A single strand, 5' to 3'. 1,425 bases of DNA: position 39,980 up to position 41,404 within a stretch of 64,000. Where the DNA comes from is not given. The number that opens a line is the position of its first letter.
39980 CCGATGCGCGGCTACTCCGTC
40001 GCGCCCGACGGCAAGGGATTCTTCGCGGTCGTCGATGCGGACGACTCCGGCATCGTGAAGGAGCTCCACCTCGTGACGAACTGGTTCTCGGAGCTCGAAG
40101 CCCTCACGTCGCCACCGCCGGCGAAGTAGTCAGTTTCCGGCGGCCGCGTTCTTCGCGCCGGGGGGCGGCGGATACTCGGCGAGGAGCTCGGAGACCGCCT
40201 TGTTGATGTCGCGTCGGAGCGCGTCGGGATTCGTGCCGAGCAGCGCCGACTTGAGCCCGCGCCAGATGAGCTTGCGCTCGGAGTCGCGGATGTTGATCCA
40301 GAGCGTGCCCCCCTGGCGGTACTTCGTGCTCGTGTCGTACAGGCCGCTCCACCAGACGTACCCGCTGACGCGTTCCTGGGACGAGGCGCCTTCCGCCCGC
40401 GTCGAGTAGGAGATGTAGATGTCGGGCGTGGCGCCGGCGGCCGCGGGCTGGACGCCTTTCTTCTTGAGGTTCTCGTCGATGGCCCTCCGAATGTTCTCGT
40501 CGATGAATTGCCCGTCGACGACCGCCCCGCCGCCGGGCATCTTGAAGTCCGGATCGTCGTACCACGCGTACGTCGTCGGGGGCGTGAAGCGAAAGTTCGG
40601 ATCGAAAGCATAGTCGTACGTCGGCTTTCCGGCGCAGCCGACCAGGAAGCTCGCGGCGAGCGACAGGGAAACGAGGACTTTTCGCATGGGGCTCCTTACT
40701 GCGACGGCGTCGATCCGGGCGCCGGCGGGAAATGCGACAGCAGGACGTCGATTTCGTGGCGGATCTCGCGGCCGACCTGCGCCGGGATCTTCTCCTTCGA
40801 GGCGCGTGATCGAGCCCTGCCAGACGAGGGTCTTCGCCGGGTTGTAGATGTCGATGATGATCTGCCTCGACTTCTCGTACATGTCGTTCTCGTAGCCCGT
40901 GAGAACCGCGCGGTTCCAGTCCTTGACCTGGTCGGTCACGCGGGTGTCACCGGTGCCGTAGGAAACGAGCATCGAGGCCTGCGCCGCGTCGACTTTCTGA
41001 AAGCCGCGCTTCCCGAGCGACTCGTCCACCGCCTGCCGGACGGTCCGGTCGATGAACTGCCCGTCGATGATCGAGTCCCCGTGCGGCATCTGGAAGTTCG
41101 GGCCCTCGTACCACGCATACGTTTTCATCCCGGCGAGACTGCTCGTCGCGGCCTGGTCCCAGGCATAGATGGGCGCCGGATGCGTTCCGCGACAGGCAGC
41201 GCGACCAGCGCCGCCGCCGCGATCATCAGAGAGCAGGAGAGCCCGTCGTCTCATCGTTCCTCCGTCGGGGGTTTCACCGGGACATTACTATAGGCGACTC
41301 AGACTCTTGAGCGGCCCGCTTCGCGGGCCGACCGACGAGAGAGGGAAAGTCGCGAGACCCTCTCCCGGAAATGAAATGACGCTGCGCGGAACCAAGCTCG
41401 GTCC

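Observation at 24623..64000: Array of 12 co-oriented receptor-like Ser/Thr kinase - beta-propeller genes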

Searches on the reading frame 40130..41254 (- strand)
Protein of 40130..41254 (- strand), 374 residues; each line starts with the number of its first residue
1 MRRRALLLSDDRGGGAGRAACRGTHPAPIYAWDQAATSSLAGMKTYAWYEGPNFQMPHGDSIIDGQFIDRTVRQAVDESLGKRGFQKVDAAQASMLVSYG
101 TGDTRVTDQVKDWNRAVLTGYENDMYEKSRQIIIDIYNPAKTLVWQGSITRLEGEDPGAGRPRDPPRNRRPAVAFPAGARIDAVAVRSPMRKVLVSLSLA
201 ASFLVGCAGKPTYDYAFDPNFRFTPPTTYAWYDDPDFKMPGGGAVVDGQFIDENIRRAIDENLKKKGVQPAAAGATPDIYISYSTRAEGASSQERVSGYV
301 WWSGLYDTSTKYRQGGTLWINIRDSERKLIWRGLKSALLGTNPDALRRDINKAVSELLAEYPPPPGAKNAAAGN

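Call 14: search_protein_families(library=pfam, proteins=[window:40130-41254:-], max_evalue=0.01)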
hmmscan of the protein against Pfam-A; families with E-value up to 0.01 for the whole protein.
window:40130-41254:- (374 aa): 1 family
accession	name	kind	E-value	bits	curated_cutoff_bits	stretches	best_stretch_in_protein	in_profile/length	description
PF13590.11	DUF4136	-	7.2e-36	124.3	32.8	2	215-363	3-152/152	Domain of unknown function (DUF4136)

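Call 86: search_protein_families(library=padloc, proteins=[window:40130-41254:-], max_evalue=0.00001)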
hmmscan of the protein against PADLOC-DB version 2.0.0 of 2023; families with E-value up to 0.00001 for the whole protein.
window:40130-41254:- (374 aa): 0 families
